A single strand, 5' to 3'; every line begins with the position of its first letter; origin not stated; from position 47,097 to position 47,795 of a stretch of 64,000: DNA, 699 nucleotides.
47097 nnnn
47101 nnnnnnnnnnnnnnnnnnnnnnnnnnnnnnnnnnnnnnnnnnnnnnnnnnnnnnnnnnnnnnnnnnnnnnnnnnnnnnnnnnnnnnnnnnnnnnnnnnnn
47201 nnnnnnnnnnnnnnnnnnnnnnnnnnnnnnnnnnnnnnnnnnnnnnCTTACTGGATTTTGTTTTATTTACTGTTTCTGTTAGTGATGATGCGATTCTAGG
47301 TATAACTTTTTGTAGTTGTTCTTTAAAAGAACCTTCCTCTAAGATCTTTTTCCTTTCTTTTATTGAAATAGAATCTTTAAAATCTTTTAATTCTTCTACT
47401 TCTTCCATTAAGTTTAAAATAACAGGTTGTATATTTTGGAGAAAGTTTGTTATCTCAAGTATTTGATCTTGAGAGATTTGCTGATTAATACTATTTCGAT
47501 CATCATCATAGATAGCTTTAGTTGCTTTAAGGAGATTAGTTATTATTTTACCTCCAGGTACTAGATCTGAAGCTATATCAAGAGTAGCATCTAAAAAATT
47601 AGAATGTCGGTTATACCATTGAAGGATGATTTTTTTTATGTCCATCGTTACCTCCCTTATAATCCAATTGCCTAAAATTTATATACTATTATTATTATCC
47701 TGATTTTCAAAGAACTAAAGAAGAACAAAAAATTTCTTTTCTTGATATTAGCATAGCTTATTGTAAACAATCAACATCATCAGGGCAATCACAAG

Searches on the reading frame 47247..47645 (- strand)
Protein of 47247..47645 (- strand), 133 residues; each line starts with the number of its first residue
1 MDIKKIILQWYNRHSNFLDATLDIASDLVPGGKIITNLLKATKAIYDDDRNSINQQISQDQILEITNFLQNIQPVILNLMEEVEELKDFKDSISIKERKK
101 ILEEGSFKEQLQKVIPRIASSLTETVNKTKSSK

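Call 11: find_homologous_proteins(query=A2, max_evalue=0.01)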
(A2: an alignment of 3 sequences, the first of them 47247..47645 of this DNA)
Query A2 (3 sequences): 703 candidates shared short words with the query, none scored E <= 0.01.

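Call 20: find_related_loci(query=A2, collection=genome_contigs, flank=6000)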
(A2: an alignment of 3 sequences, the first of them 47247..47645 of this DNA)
Query A2 (133 aa) in genome_contigs; peptide patterns used: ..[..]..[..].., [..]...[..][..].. (x = any residue, [..] = any of these).
360 stretches matched a pattern, but none encodes a relative of the query by tblastn (E <= 1e-3).

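Call 23: search_protein_representatives(alignment_id=A2)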
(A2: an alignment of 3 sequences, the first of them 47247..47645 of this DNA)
Query: 3 sequences, 133 profile positions. Proteins with E-value up to 0.001 (for the whole library): 23; up to 1e-10: 18; up to 1e-30: 3. The best 23 are listed.
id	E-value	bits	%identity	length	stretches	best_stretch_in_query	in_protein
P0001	1.3e-71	255.0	-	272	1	1-133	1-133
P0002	4.1e-70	250.2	-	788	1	1-133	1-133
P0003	8.4e-63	226.5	-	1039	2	1-133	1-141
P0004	2.0e-18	82.8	-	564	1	4-131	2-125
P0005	1.6e-17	79.9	-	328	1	1-130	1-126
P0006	1.4e-16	76.9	-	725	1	1-127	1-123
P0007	2.3e-16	76.2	-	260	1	1-131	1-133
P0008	5.4e-16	75.0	-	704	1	4-129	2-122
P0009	9.6e-16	74.2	-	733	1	1-123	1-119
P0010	3.3e-15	72.4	-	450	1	5-126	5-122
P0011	1.3e-14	70.6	-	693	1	5-132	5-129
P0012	3.7e-14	69.1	-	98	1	1-100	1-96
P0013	7.4e-14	68.1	-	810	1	3-131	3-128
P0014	8.2e-14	67.9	-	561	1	1-130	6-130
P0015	3.3e-13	66.0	-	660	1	4-128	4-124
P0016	6.1e-13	65.1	-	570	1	1-125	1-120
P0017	7.8e-13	64.8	-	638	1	4-128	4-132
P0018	2.9e-12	62.9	-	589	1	1-126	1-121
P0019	2.7e-09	53.3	-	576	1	7-128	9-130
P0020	1.9e-08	50.6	-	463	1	6-111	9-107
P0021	2.2e-08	50.4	-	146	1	4-131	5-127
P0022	1.9e-07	47.4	-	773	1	5-130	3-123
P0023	3.5e-06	43.3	-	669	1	5-127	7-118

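Call 25: search_protein_families(library=pfam, proteins=[P0004, P0005, P0006, P0007, P0008, P0009, P0010, P0011, P0013, P0014], max_evalue=0.0001)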
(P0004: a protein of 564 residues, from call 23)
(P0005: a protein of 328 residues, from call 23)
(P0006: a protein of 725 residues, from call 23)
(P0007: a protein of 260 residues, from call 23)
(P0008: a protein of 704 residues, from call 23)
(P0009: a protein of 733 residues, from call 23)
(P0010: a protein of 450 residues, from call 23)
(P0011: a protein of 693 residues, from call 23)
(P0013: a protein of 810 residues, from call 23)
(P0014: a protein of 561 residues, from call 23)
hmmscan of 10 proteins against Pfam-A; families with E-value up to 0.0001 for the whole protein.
P0004 (564 aa): 6 families
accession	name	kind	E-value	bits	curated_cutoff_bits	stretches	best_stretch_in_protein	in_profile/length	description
PF00069.31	Pkinase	-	1.3e-50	172.7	31.7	1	133-389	1-258/263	Protein kinase domain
PF07714.23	PK_Tyr_Ser-Thr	-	4.9e-38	131.4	23.1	1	134-383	2-250/258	Protein tyrosine and serine/threonine kinase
PF03109.22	ABC1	-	5e-07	29.5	22.9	1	206-292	140-224/244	ABC1 atypical kinase-like domain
PF01636.29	APH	-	9.8e-06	25.9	23.2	1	177-282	92-197/239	Phosphotransferase enzyme family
PF17667.7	Pkinase_fungal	-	2.7e-05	23.5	24.1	1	234-310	285-364/387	Fungal protein kinase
PF07603.17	Lcl_C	-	6.2e-05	23.7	34.9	0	446-550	6-110/117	Lcl C-terminal domain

P0005 (328 aa): 4 families
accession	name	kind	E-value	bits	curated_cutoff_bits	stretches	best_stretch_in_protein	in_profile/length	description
PF00069.31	Pkinase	-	1.7e-35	123.2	31.7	1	135-327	1-182/263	Protein kinase domain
PF07714.23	PK_Tyr_Ser-Thr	-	1.8e-22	80.4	23.1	1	136-326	2-188/258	Protein tyrosine and serine/threonine kinase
PF03109.22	ABC1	-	1.2e-08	34.9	22.9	1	209-290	141-219/244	ABC1 atypical kinase-like domain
PF01636.29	APH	-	5.2e-05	23.5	23.2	0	247-284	164-196/239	Phosphotransferase enzyme family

P0006 (725 aa): 5 families
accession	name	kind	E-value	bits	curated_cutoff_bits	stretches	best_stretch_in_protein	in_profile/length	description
PF00069.31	Pkinase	-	1.1e-50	173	31.7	1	135-392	1-260/263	Protein kinase domain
PF03781.23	FGE-sulfatase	-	5.3e-38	131.6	23.3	1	505-721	4-254/255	Sulfatase-modifying factor enzyme 1-like domain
PF07714.23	PK_Tyr_Ser-Thr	-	1.5e-32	113.4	23.1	1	137-383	3-249/258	Protein tyrosine and serine/threonine kinase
PF03109.22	ABC1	-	2.1e-09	37.3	22.9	1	206-289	138-220/244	ABC1 atypical kinase-like domain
PF01163.29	RIO1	-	2.6e-05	24.4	22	1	212-285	82-153/187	RIO domain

P0007 (260 aa): 2 families
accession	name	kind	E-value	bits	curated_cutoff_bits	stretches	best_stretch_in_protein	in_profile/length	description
PF00069.31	Pkinase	-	4.1e-11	43.2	31.7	1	144-237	1-90/263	Protein kinase domain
PF07714.23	PK_Tyr_Ser-Thr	-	2.8e-06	27.3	23.1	1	145-259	2-114/258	Protein tyrosine and serine/threonine kinase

P0008 (704 aa): 6 families
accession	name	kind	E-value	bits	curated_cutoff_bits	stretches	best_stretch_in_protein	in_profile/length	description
PF00069.31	Pkinase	-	7.8e-50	170.1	31.7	1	134-385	1-253/263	Protein kinase domain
PF03781.23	FGE-sulfatase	-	1.4e-47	163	23.3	1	466-700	4-253/255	Sulfatase-modifying factor enzyme 1-like domain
PF07714.23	PK_Tyr_Ser-Thr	-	4.4e-34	118.4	23.1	1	135-384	2-249/258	Protein tyrosine and serine/threonine kinase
PF03109.22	ABC1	-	4e-08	33.1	22.9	1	211-289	144-219/244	ABC1 atypical kinase-like domain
PF14531.12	Kinase-like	-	2.2e-05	24.3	25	1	220-335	126-245/289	Kinase-like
PF01636.29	APH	-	2.3e-05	24.7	23.2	0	246-284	158-197/239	Phosphotransferase enzyme family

P0009 (733 aa): 5 families
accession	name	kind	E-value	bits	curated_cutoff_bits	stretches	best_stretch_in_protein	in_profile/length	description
PF00069.31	Pkinase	-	4.2e-47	161.2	31.7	1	135-392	1-258/263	Protein kinase domain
PF03781.23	FGE-sulfatase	-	2.2e-43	149.2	23.3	1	528-729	6-255/255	Sulfatase-modifying factor enzyme 1-like domain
PF07714.23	PK_Tyr_Ser-Thr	-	6.7e-33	114.5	23.1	1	137-385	3-249/258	Protein tyrosine and serine/threonine kinase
PF03109.22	ABC1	-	4e-09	36.4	22.9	1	205-290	137-219/244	ABC1 atypical kinase-like domain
PF14531.12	Kinase-like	-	2.2e-05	24.3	25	1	198-384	101-289/289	Kinase-like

P0010 (450 aa): 3 families
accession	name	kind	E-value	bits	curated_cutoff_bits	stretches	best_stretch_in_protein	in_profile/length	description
PF00069.31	Pkinase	-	1.4e-47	162.7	31.7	1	135-387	1-253/263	Protein kinase domain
PF07714.23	PK_Tyr_Ser-Thr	-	5e-32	111.7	23.1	1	137-387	3-250/258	Protein tyrosine and serine/threonine kinase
PF01636.29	APH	-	4.4e-05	23.8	23.2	0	250-287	161-198/239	Phosphotransferase enzyme family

P0011 (693 aa): 4 families
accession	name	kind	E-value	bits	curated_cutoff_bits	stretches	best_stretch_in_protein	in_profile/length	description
PF02493.26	MORN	-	5.7e-51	167.8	22.5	4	539-560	1-22/23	MORN repeat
PF00069.31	Pkinase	-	2.2e-46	158.9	31.7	1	136-395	1-259/263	Protein kinase domain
PF07714.23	PK_Tyr_Ser-Thr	-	3.4e-31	108.9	23.1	1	138-387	3-249/258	Protein tyrosine and serine/threonine kinase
PF01636.29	APH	-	8.9e-05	22.8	23.2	0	238-287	147-197/239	Phosphotransferase enzyme family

P0013 (810 aa): 3 families
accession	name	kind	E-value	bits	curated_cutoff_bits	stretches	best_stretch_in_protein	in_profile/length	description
PF00069.31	Pkinase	-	6.7e-46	157.2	31.7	1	136-395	1-259/263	Protein kinase domain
PF03781.23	FGE-sulfatase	-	1.3e-45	156.5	23.3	1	589-807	5-254/255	Sulfatase-modifying factor enzyme 1-like domain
PF07714.23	PK_Tyr_Ser-Thr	-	4.5e-30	105.3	23.1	1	139-389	4-251/258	Protein tyrosine and serine/threonine kinase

P0014 (561 aa): 3 families
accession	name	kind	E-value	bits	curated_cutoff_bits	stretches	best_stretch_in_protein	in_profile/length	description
PF00069.31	Pkinase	-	1.3e-46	159.6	31.7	1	160-418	1-257/263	Protein kinase domain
PF07714.23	PK_Tyr_Ser-Thr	-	3.6e-31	108.8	23.1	1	162-415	3-251/258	Protein tyrosine and serine/threonine kinase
PF03109.22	ABC1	-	8.4e-06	25.5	22.9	1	234-319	141-221/244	ABC1 atypical kinase-like domain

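Call 26: search_protein_families(library=pfam, proteins=[P0015, P0016, P0017, P0018, P0019, P0020, P0021, P0022, P0023, P0012], max_evalue=0.0001)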
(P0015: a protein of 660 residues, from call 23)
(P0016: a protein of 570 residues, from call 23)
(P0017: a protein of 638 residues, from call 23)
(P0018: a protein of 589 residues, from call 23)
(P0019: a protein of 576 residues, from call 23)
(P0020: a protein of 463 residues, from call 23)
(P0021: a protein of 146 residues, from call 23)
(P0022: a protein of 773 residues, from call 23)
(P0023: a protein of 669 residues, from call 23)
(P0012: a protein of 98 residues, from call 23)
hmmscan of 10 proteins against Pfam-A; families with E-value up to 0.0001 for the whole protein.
P0015 (660 aa): 3 families
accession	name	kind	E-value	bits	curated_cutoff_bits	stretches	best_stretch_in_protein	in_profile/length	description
PF00069.31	Pkinase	-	1.1e-49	169.7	31.7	1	132-380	1-254/263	Protein kinase domain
PF07714.23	PK_Tyr_Ser-Thr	-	5.6e-34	118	23.1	1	133-378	2-250/258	Protein tyrosine and serine/threonine kinase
PF07603.17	Lcl_C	-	8.3e-12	45.9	34.9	1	547-652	1-114/117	Lcl C-terminal domain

P0016 (570 aa): 3 families
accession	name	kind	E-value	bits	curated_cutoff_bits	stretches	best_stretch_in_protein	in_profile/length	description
PF00069.31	Pkinase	-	4.6e-50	170.9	31.7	1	143-396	1-254/263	Protein kinase domain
PF07714.23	PK_Tyr_Ser-Thr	-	2.3e-35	122.6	23.1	1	144-395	2-250/258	Protein tyrosine and serine/threonine kinase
PF03109.22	ABC1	-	4.6e-06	26.4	22.9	1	219-299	143-219/244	ABC1 atypical kinase-like domain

P0017 (638 aa): 3 families
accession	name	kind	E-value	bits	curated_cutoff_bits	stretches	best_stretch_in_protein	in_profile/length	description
PF00069.31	Pkinase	-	2.5e-46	158.7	31.7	1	141-393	1-255/263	Protein kinase domain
PF07714.23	PK_Tyr_Ser-Thr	-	7.9e-33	114.3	23.1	1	143-391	3-250/258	Protein tyrosine and serine/threonine kinase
PF03109.22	ABC1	-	1.5e-05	24.7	22.9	1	178-297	113-221/244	ABC1 atypical kinase-like domain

P0018 (589 aa): 4 families
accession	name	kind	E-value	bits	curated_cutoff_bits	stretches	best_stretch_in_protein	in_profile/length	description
PF00069.31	Pkinase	-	6.3e-48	163.9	31.7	1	141-392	1-253/263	Protein kinase domain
PF07714.23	PK_Tyr_Ser-Thr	-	2.3e-33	116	23.1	1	143-392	3-250/258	Protein tyrosine and serine/threonine kinase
PF03109.22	ABC1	-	1.6e-05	24.7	22.9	1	211-297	138-219/244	ABC1 atypical kinase-like domain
PF17667.7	Pkinase_fungal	-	2.3e-05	23.7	24.1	1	261-329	304-372/387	Fungal protein kinase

P0019 (576 aa): 5 families
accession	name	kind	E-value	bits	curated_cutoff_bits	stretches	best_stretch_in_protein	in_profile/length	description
PF00069.31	Pkinase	-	2.9e-48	165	31.7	1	141-402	1-244/263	Protein kinase domain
PF07714.23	PK_Tyr_Ser-Thr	-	3.4e-35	122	23.1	1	142-392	2-250/258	Protein tyrosine and serine/threonine kinase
PF07603.17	Lcl_C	-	2.3e-29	102.5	34.9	1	422-573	1-117/117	Lcl C-terminal domain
PF03109.22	ABC1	-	7.4e-08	32.3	22.9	1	210-296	136-220/244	ABC1 atypical kinase-like domain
PF14531.12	Kinase-like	-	1e-06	28.7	25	1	260-352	162-255/289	Kinase-like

P0020 (463 aa): 2 families
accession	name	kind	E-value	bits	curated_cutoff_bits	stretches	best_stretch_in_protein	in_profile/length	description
PF00069.31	Pkinase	-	1e-33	117.3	31.7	1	139-389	1-233/263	Protein kinase domain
PF07714.23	PK_Tyr_Ser-Thr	-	2.4e-21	76.6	23.1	1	144-356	6-220/258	Protein tyrosine and serine/threonine kinase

P0021 (146 aa): 0 families

P0022 (773 aa): 4 families
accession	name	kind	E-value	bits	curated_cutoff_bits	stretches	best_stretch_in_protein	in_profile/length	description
PF00069.31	Pkinase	-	2.6e-46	158.6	31.7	1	132-383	1-255/263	Protein kinase domain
PF07714.23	PK_Tyr_Ser-Thr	-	1.4e-36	126.6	23.1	1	134-381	3-250/258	Protein tyrosine and serine/threonine kinase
PF07603.17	Lcl_C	-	5.1e-07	30.4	34.9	1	646-763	2-114/117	Lcl C-terminal domain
PF03109.22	ABC1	-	7.6e-06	25.7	22.9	1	203-288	138-220/244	ABC1 atypical kinase-like domain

P0023 (669 aa): 3 families
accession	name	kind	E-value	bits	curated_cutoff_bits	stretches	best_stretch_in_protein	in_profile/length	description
PF03781.23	FGE-sulfatase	-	3.9e-54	184.4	23.3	1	425-667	4-255/255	Sulfatase-modifying factor enzyme 1-like domain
PF00069.31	Pkinase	-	3.9e-46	158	31.7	1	131-399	1-249/263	Protein kinase domain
PF07714.23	PK_Tyr_Ser-Thr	-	9.2e-29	101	23.1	1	132-383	2-249/258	Protein tyrosine and serine/threonine kinase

P0012 (98 aa): 0 families

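Call 33: find_homologous_proteins(query=A4, max_evalue=0.001)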
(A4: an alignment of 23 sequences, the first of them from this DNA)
Query A4 (23 sequences): 2733 candidates shared short words with the query, none scored E <= 0.001.

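Call 39: search_solved_structures(query=A4, max_evalue=10)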
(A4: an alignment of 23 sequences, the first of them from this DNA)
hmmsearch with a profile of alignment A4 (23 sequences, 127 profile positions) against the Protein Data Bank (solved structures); distinct sequences matched with E-value up to 10: 21.
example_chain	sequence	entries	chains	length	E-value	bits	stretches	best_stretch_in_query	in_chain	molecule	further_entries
2eth_A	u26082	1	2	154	0.016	18.4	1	55-126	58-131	transcriptional regulator, putative, Mar family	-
9ill_A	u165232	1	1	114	0.065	16.5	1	50-125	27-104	Transcriptional regulator SarA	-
9ilk_A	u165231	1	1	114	0.095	16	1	50-125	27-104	Transcriptional regulator SarA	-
2frh_A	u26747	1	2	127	0.1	15.9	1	50-124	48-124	Staphylococcal accessory regulator A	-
1nt2_B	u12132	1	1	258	0.12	15.6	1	38-122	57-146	conserved hypothetical protein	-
8vd6_A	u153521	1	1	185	0.12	15.6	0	58-113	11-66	CAP REPEAT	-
2c5i_T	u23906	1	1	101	0.14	15.4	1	37-122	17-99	T-SNARE AFFECTING A LATE GOLGI COMPARTMENT PROTEIN 1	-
2fnp_A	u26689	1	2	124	0.15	15.4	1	50-124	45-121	Staphylococcal accessory regulator A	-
1l4a_D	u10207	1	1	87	0.33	14.2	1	43-94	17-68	S-SNAP25 fusion protein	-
2hmf_A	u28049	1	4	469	0.62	13.3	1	27-113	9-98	Probable aspartokinase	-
3c1m_A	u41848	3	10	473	0.65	13.2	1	25-113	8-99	Probable aspartokinase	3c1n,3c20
7tbi_X1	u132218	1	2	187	0.66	13.2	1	44-125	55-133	Nsp1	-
2c5j_A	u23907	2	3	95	0.7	13.1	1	37-108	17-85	T-SNARE AFFECTING A LATE GOLGI COMPARTMENT PROTEIN 1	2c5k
2jqq_A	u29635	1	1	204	0.84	12.9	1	68-126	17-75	Conserved oligomeric Golgi complex subunit 2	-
4wjg_E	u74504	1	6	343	1.1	12.5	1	53-96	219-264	Haptoglobin-hemoglobin receptor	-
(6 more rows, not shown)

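Call 41: find_encoding_contigs(protein=P0002, flank=3000, max_places=3)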
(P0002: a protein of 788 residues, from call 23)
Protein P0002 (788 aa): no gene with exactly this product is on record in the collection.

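Call 42: find_encoding_contigs(protein=P0006, flank=8000, max_places=4)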
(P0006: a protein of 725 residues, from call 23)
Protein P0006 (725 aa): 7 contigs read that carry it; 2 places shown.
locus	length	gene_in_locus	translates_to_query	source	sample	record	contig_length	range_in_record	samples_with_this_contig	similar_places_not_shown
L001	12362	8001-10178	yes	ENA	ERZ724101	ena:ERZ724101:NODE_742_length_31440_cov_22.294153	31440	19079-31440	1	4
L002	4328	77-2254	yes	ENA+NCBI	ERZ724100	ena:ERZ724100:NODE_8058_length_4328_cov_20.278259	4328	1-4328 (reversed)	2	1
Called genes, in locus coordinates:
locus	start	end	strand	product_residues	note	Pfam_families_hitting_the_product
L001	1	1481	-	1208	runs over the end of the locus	PF19993:DO-GTPase2 (faint)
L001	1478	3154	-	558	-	PF00501:AMP-binding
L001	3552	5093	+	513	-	PF07536:HWE_HK, PF07568:HisKA_2, PF02518:HATPase_c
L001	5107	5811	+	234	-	PF00072:Response_reg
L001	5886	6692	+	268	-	PF07953:Toxin_R_bind_N, PF13385:Laminin_G_3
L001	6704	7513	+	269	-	PF13385:Laminin_G_3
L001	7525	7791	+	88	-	-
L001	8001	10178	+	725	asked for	PF00069:Pkinase, PF07714:PK_Tyr_Ser-Thr, PF03109:ABC1, PF03781:FGE-sulfatase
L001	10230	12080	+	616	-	PF13727:CoA_binding_3, PF07993:NAD_binding_4 (faint), PF04321:RmlD_sub_bind, PF01073:3Beta_HSD, PF01370:Epimerase, PF02719:Polysacc_synt_2, PF16363:GDP_Man_Dehyd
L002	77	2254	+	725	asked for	PF00069:Pkinase, PF07714:PK_Tyr_Ser-Thr, PF03109:ABC1, PF03781:FGE-sulfatase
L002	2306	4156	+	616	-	PF13727:CoA_binding_3, PF07993:NAD_binding_4 (faint), PF04321:RmlD_sub_bind, PF01073:3Beta_HSD, PF01370:Epimerase, PF02719:Polysacc_synt_2, PF16363:GDP_Man_Dehyd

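Call 43: find_encoding_contigs(protein=P0004, flank=8000, max_places=3)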
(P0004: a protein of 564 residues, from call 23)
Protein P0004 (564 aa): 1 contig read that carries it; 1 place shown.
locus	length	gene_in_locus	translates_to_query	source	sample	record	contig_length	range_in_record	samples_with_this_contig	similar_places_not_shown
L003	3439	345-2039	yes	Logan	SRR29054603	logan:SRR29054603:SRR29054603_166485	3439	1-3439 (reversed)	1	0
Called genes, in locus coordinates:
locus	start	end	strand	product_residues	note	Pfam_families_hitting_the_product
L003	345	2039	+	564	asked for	PF00069:Pkinase, PF07714:PK_Tyr_Ser-Thr, PF01636:APH (faint), PF03109:ABC1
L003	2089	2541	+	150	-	PF22296:bAvd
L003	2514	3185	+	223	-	-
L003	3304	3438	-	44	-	?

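Call 44: find_encoding_contigs(protein=P0008, flank=8000, max_places=3)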
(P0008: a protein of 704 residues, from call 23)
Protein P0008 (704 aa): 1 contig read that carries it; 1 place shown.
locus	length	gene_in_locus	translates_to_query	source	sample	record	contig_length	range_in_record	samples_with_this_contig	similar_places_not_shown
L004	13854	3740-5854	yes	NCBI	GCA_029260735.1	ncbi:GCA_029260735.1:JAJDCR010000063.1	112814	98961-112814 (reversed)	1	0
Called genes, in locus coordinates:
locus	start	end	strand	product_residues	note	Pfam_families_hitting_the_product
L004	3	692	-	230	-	?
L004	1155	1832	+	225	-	PF04862:DUF642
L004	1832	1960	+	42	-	-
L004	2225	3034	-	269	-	PF14339:DUF4394 (faint)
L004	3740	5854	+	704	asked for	PF00069:Pkinase, PF07714:PK_Tyr_Ser-Thr, PF01636:APH (faint), PF14531:Kinase-like (faint), PF03109:ABC1 (weak), PF03781:FGE-sulfatase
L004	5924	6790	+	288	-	PF02146:SIR2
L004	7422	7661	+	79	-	-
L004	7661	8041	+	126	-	PF01850:PIN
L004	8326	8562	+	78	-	-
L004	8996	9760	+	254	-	PF13624:SurA_N_3 (weak), PF13145:Rotamase_2, PF00639:Rotamase, PF13616:Rotamase_3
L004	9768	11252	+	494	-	PF25919:BSH_CusB (faint), PF25973:BSH_CzcB (weak), PF26002:Beta-barrel_AprE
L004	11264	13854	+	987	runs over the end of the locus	PF03412:Peptidase_C39, PF00664:ABC_membrane, PF00005:ABC_tran, PF02463:SMC_N (weak)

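Call 45: find_encoding_contigs(protein=P0011, flank=8000, max_places=3)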
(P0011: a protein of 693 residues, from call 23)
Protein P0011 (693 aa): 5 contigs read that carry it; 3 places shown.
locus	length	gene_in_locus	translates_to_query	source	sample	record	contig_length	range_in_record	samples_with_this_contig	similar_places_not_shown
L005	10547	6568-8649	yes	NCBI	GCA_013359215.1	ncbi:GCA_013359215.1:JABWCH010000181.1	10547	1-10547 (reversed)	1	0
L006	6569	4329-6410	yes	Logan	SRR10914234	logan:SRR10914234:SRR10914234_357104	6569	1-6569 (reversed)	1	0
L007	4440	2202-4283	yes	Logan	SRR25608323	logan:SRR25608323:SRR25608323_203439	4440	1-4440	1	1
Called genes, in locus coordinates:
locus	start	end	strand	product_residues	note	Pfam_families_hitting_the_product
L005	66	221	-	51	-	-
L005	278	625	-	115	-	PF02311:AraC_binding (weak), PF07883:Cupin_2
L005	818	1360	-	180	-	PF01814:Hemerythrin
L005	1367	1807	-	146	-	PF02082:Rrf2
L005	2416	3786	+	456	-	-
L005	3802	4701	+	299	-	-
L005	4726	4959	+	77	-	PF02416:TatA_B_E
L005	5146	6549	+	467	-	PF16697:Yop-YscD_cpl, PF00498:FHA, PF03109:ABC1 (faint), PF00069:Pkinase, PF07714:PK_Tyr_Ser-Thr, PF12330:Haspin_kinase (weak)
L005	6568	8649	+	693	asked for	PF00069:Pkinase, PF07714:PK_Tyr_Ser-Thr, PF02493:MORN (weak)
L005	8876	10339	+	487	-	PF13393:tRNA-synt_His, PF03129:HGTP_anticodon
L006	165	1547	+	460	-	-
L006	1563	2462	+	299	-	-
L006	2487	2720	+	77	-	PF02416:TatA_B_E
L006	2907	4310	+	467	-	PF16697:Yop-YscD_cpl, PF00498:FHA, PF03109:ABC1 (faint), PF00069:Pkinase, PF07714:PK_Tyr_Ser-Thr, PF12330:Haspin_kinase (weak)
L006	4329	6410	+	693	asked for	PF00069:Pkinase, PF07714:PK_Tyr_Ser-Thr, PF02493:MORN (weak)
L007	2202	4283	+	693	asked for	PF00069:Pkinase, PF07714:PK_Tyr_Ser-Thr, PF02493:MORN (weak)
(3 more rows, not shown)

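Call 52: find_encoding_contigs(protein=P0015, flank=8000, max_places=3)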
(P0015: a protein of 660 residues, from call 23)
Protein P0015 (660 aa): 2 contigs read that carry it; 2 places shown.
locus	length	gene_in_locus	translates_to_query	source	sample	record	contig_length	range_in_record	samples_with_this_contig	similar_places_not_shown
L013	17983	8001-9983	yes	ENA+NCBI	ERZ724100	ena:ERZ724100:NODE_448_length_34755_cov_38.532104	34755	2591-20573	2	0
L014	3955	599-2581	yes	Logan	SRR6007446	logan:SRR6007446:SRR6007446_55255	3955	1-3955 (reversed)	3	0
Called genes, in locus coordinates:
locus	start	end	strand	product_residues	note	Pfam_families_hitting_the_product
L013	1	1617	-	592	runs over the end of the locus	-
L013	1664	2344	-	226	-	PF00589:Phage_integrase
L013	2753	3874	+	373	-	-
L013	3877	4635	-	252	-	-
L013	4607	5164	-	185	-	PF13328:HD_4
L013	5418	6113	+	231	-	PF00589:Phage_integrase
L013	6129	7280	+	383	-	-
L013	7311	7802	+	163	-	-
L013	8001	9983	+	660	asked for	PF00069:Pkinase, PF07714:PK_Tyr_Ser-Thr, PF03109:ABC1 (weak), PF07603:Lcl_C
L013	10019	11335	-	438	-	PF00271:Helicase_C, PF16124:RecQ_Zn_bind, PF09382:RQC, PF00570:HRDC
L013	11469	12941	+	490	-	PF13546:DDE_5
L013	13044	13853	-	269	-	PF04851:ResIII, PF00270:DEAD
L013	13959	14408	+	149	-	PF00903:Glyoxalase, PF13669:Glyoxalase_4, PF18029:Glyoxalase_6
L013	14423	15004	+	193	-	PF04229:GrpB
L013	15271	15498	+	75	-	PF01797:Y1_Tnp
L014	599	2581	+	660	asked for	PF00069:Pkinase, PF07714:PK_Tyr_Ser-Thr, PF03109:ABC1 (weak), PF07603:Lcl_C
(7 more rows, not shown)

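Call 53: find_encoding_contigs(protein=P0023, flank=8000, max_places=3)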
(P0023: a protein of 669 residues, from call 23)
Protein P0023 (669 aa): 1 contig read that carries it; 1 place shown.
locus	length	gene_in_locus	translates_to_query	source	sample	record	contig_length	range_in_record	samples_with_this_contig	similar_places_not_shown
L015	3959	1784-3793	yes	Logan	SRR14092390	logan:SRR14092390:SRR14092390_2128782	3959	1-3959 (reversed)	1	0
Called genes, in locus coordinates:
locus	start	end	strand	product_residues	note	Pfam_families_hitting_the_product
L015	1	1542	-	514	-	?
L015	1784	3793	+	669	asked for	PF00069:Pkinase, PF07714:PK_Tyr_Ser-Thr, PF03781:FGE-sulfatase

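Call 54: find_encoding_contigs(protein=P0019, flank=8000, max_places=3)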
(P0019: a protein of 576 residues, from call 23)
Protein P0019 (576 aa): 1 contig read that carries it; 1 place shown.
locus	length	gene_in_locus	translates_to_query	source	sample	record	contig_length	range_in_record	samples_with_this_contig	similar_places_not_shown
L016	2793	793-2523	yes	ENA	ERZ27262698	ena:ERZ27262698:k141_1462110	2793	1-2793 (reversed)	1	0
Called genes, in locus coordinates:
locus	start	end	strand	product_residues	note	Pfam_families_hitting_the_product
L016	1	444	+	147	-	?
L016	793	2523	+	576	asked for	PF00069:Pkinase, PF07714:PK_Tyr_Ser-Thr, PF03109:ABC1, PF14531:Kinase-like (weak), PF07603:Lcl_C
